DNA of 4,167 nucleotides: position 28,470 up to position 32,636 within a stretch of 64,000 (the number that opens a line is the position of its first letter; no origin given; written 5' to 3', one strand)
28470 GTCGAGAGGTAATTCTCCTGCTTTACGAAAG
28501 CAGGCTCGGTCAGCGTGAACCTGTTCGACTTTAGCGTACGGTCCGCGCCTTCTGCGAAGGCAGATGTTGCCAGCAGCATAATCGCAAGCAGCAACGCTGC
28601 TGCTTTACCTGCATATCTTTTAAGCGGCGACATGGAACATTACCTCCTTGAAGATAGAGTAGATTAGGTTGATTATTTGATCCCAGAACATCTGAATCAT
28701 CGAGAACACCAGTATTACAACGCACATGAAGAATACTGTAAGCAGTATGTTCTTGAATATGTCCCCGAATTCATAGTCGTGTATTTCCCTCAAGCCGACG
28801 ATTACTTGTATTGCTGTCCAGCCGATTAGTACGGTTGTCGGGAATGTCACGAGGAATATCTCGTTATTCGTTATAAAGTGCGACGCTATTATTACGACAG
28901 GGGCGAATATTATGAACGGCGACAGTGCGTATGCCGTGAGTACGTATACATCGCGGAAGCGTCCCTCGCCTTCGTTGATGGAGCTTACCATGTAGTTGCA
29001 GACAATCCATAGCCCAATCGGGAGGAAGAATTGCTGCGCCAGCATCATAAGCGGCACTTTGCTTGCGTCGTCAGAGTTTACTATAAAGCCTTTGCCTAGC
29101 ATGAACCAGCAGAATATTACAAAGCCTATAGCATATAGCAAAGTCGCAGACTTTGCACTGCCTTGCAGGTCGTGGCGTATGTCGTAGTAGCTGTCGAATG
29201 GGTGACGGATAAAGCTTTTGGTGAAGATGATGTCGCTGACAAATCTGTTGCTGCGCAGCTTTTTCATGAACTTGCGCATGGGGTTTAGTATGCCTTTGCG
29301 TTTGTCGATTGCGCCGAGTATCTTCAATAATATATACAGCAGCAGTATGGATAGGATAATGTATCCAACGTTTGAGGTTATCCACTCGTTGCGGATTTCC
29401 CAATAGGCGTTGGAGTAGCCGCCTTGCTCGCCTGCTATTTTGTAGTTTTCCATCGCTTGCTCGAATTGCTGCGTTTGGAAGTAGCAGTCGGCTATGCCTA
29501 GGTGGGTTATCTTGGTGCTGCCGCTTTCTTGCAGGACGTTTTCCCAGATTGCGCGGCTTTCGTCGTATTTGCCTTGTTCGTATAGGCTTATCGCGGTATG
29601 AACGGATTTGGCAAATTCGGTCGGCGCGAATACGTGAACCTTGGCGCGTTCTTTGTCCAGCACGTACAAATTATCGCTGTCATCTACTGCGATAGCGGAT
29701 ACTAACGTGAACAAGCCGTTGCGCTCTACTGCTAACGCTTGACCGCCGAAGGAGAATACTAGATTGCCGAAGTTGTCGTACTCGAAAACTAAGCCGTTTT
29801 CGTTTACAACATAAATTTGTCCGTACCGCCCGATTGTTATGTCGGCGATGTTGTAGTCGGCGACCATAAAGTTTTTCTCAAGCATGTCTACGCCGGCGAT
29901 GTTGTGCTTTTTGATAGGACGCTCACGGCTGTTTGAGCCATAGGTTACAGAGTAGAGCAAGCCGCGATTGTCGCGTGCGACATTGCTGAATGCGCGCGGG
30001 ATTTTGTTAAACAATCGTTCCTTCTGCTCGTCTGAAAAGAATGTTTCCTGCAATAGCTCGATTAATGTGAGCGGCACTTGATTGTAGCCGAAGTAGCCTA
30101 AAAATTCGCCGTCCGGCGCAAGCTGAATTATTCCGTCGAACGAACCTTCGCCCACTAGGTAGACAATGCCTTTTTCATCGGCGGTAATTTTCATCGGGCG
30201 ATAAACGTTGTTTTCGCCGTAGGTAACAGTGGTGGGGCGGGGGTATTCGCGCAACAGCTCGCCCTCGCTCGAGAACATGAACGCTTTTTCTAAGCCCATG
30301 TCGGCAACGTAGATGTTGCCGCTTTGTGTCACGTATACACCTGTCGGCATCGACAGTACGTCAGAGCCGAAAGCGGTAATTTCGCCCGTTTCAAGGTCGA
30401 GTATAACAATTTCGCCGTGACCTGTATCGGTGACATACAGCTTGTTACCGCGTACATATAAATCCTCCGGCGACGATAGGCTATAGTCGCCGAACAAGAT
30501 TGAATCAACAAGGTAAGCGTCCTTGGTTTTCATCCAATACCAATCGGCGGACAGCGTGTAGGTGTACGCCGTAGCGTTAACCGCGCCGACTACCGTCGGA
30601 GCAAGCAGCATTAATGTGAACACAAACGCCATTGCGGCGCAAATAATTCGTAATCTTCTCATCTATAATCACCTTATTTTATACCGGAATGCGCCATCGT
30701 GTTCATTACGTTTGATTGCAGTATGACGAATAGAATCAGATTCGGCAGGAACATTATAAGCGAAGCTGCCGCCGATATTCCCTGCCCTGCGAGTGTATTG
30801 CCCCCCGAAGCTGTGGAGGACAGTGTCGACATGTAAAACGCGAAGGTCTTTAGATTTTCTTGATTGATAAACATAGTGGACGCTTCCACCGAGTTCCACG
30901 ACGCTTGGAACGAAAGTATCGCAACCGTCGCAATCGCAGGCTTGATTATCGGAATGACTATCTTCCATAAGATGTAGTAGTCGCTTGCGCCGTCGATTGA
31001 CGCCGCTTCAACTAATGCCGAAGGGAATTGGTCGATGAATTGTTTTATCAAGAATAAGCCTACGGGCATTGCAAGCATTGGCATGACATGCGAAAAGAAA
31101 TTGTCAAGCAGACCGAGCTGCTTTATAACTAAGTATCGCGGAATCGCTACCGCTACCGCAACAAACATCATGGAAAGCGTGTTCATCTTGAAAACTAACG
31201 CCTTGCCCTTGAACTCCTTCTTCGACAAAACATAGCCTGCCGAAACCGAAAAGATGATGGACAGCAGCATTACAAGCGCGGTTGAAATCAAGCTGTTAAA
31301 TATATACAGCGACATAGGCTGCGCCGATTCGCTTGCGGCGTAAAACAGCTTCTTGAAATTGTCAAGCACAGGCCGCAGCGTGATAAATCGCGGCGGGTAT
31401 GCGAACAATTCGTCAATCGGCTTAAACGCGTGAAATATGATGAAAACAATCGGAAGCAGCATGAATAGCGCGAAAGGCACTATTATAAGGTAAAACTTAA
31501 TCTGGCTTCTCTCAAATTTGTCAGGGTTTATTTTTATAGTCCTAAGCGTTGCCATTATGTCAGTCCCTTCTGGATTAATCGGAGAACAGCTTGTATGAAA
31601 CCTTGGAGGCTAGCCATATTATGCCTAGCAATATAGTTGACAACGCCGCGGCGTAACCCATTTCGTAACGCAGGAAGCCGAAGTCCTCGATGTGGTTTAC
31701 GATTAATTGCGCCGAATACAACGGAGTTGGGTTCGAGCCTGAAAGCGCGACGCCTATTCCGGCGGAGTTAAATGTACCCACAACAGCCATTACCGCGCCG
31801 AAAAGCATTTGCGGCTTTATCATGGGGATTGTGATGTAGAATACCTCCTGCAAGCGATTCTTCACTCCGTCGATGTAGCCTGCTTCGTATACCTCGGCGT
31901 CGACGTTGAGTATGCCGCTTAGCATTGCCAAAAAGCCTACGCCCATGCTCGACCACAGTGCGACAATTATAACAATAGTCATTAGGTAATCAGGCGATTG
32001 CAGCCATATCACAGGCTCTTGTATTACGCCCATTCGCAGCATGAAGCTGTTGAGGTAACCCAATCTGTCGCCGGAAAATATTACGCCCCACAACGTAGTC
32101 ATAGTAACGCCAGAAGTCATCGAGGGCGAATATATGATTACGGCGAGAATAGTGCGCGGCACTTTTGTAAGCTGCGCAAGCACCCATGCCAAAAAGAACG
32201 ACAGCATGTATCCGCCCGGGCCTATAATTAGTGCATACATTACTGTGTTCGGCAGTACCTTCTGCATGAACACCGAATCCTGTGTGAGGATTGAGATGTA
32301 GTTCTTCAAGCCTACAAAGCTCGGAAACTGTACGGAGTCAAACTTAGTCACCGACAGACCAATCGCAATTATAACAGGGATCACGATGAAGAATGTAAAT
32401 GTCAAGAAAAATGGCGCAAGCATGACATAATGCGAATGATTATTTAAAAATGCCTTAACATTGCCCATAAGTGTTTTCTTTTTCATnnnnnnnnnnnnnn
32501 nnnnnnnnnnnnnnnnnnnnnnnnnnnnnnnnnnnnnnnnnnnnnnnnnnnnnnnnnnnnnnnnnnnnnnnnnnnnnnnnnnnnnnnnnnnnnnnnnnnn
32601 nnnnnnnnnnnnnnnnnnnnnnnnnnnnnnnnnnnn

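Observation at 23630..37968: Double-ABC glycan import machine with NHL-TPR-Yip1 and DUF5696-like components, probably for beta-1,3-glucan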

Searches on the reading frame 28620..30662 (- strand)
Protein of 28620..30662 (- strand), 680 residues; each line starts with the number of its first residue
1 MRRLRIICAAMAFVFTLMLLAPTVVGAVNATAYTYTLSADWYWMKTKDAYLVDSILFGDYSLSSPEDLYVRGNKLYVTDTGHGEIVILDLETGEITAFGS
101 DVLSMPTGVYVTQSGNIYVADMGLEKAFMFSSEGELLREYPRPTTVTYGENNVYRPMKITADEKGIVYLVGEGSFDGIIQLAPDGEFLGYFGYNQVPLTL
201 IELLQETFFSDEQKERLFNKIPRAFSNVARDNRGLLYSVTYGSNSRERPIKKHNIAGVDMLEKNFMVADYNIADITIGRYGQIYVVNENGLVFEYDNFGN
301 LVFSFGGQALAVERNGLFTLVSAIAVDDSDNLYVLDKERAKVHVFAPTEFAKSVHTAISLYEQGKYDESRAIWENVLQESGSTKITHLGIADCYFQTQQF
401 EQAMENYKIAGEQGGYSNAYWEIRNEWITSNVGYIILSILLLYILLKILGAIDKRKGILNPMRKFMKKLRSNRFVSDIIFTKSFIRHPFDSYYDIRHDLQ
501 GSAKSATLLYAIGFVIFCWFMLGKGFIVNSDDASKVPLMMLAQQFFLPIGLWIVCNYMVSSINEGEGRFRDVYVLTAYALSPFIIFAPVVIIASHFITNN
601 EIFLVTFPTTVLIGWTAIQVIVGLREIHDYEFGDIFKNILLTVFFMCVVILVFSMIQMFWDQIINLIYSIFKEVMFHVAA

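Call 3: search_protein_families(library=pfam, proteins=[window:28620-30662:-], max_evalue=0.01)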
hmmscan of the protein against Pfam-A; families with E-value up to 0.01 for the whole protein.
window:28620-30662:- (680 aa): 9 families
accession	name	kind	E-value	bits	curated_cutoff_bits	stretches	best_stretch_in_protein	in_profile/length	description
PF01436.27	NHL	-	1.1e-13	50.9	20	1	103-121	1-19/28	NHL repeat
PF04893.22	Yip1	-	1.2e-11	45.2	28.6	1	484-653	3-172/173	Yip1 domain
PF14559.12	TPR_19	-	2.4e-05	25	25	1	360-405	1-46/68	Tetratricopeptide repeat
PF07719.23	TPR_2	-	0.00024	21.4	27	0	357-378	8-29/34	Tetratricopeptide repeat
PF08450.18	SGL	-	0.00027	21.1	26.3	1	72-147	145-231/246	SMP-30/Gluconolactonase/LRE-like region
PF13174.12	TPR_6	-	0.00067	20.6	26.3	0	356-379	6-29/33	Tetratricopeptide repeat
PF13432.12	TPR_16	-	0.0011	19.8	32.7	1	357-408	4-55/65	Tetratricopeptide repeat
PF13424.12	TPR_12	-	0.0022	18.6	30.1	1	357-408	10-69/77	Tetratricopeptide repeat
PF00515.34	TPR_1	-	0.0034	17.6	27.8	0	387-408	4-25/34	Tetratricopeptide repeat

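Call 5: search_protein_families(library=ncbifam, proteins=[window:28620-30662:-], max_evalue=0.01)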
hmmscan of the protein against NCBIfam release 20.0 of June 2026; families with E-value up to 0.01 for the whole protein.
window:28620-30662:- (680 aa): 4 families
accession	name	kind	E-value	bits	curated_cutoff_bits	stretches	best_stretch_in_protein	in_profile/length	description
NF035926.1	scyF_NHL_VPEP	equivalog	1.1e-09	38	350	2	73-150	211-293/376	scytonemin biosynthesis PEP-CTERM protein ScyF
NF033206.1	ScyE_fam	subfamily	6.7e-06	25.8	80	0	103-172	252-320/333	ScyD/ScyE family protein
NF053768.1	CIS12_fam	equivalog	0.0002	20.2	860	0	270-348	44-116/715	CIS12 family contractile injection system protein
TIGR02552.1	LcrH_SycD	equivalog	0.00027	20.7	104.8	1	349-411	17-79/136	SycD/LcrH family type III secretion system chaperone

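Call 8: search_solved_structures(query=window:28620-30662:-, max_evalue=1)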
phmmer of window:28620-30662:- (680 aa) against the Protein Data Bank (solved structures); distinct sequences matched with E-value up to 1: 49.
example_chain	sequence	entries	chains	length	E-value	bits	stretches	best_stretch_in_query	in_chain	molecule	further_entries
3wwa_A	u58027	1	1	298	3.4e-10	42.5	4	73-173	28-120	Pizza7H protein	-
6qsd_A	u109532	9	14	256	1.3e-09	40.6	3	63-128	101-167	Pizza6S | Pizza6-S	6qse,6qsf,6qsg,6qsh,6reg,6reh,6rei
6f0t_A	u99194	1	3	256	1.6e-09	40.3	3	64-128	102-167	Pizza6-SFW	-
7zph_A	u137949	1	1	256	1.6e-09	40.3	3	62-128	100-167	Pizza6-TNK-RSH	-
3ww9_A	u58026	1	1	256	2.5e-09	39.6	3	63-128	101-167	pizza6 protein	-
7zpz_A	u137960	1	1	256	3.9e-09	39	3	63-128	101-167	Pizza6-TSR-TSH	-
7zpw_A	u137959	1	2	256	5.7e-09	38.5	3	63-128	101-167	Pizza6-TSK-TSH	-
6rej_A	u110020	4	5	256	1.3e-08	37.3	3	63-129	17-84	Pizza6-SH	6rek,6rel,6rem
7zcj_A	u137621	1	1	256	1.7e-08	36.9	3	63-128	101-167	Pizza6-TNH-TSH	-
7zqg_A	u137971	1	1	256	1.8e-08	36.8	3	72-128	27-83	Pizza6-KSH-TSH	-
6f0s_A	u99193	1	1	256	1.9e-08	36.7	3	63-128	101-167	Pizza6-SYW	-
7zq2_A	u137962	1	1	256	2.3e-08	36.5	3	72-128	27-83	Pizza6-RSH-TSH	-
6ren_A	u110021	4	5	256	6e-08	35.1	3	63-129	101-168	3fPizza6-SH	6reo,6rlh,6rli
6i38_A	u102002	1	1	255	1.2e-07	34.1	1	59-128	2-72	nv2Pizza6-AYW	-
6i37_A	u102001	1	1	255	3.1e-07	32.7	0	63-128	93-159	nv1Pizza6-AYW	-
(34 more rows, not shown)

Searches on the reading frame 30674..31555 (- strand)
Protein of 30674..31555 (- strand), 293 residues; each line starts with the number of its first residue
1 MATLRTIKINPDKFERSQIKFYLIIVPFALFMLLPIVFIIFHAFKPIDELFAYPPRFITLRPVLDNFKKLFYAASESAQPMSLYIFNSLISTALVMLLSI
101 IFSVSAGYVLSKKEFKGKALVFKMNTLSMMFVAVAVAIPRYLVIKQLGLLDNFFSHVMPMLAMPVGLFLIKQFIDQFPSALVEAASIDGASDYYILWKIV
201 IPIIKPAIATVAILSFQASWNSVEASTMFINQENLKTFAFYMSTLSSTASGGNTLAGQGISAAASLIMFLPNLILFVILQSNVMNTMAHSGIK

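Call 3: search_protein_families(library=pfam, proteins=[window:30674-31555:-], max_evalue=0.01)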
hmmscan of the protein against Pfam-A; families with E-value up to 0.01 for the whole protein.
window:30674-31555:- (293 aa): 1 family
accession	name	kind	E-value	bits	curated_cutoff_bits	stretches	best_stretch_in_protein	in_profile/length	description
PF00528.27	BPD_transp_1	-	1.1e-08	35.5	26.4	1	100-279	2-175/184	Binding-protein-dependent transport system inner membrane component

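Call 5: search_protein_families(library=ncbifam, proteins=[window:30674-31555:-], max_evalue=0.01)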
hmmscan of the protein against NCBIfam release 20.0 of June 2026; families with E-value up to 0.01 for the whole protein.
window:30674-31555:- (293 aa): 15 families
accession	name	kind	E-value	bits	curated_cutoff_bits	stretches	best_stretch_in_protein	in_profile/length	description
NF008210.0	PRK10973.1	equivalog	6.5e-22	78.5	297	1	29-287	20-276/281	sn-glycerol-3-phosphate ABC transporter permease UgpE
NF040932.1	ABC_arch_GlcU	equivalog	9.2e-17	61.6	340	1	22-283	6-260/272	glucose ABC transporter permease GlcU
NF008231.0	PRK10998.1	equivalog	2.7e-13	50.2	261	1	76-293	76-295/296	maltose ABC transporter permease MalG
NF007047.0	PRK09500.1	equivalog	1.4e-09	38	326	1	30-228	16-205/257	spermidine/putrescine ABC transporter permease PotC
TIGR01581.1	Mo_ABC_porter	hypoth_equivalog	2.1e-08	33.9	210.3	1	83-251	21-203/225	ABC transporter permease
TIGR02141.1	modB_ABC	equivalog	4.2e-07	29.8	182.6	1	88-219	3-148/208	molybdate ABC transporter permease subunit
NF006939.0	PRK09421.1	equivalog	3.3e-06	26.7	262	1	87-254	14-198/230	molybdate ABC transporter permease subunit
NF040839.1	tungstate_WtpB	equivalog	8.5e-05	22.3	340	1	66-225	29-199/251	tungstate ABC transporter permease WtpB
NF011624.0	PRK15050.1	equivalog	0.00026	20.2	247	1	175-239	185-248/297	2-aminoethylphosphonate ABC transporter permease subunit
TIGR02139.1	permease_CysT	equivalog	0.00036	20.2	246.1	0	88-230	55-210/265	sulfate ABC transporter permease subunit CysT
TIGR03226.1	PhnU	equivalog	0.00043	19.8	283.45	1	176-242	204-269/311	2-aminoethylphosphonate ABC transporter permease subunit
TIGR00969.1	3a0106s02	subfamily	0.0022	17.5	240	0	87-221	65-213/272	sulfate ABC transporter permease subunit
NF008208.0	PRK10971.1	equivalog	0.0058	16.1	415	0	157-231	146-219/277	sulfate/thiosulfate ABC transporter permease CysT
TIGR03416.1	ABC_choXWV_perm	equivalog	0.0073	15.8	363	1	95-210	94-209/267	choline ABC transporter permease subunit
NF038017.1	ABC_perm1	subfamily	0.0091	16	100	0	91-228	4-148/184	ABC transporter permease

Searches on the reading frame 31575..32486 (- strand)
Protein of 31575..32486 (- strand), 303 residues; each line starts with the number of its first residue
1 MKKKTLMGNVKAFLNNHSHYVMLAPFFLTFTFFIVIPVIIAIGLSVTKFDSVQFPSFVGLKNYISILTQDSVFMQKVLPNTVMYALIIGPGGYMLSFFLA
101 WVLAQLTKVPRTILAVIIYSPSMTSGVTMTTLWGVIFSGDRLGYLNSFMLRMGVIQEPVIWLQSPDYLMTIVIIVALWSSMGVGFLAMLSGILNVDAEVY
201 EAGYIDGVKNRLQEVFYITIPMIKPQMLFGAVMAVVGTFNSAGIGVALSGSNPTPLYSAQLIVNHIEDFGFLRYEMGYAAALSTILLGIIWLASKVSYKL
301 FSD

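Call 3: search_protein_families(library=pfam, proteins=[window:31575-32486:-], max_evalue=0.01)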
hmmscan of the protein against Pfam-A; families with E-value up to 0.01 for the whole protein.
window:31575-32486:- (303 aa): 1 family
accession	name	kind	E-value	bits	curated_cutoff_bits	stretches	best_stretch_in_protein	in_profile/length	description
PF00528.27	BPD_transp_1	-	5.5e-07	29.9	26.4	1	96-290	5-170/184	Binding-protein-dependent transport system inner membrane component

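Call 5: search_protein_families(library=ncbifam, proteins=[window:31575-32486:-], max_evalue=0.01)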
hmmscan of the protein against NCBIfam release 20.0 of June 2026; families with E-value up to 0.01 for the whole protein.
window:31575-32486:- (303 aa): 2 families
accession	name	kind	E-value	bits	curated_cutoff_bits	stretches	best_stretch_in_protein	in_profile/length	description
NF040931.1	ABC_arch_GlcT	equivalog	2e-11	44.1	360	1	28-289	6-259/278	glucose ABC transporter permease GlcT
NF043074.1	MMSYN1_0196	equivalog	0.00022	20.7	350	1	17-107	8-96/277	spermidine/putrescine ABC transporter permease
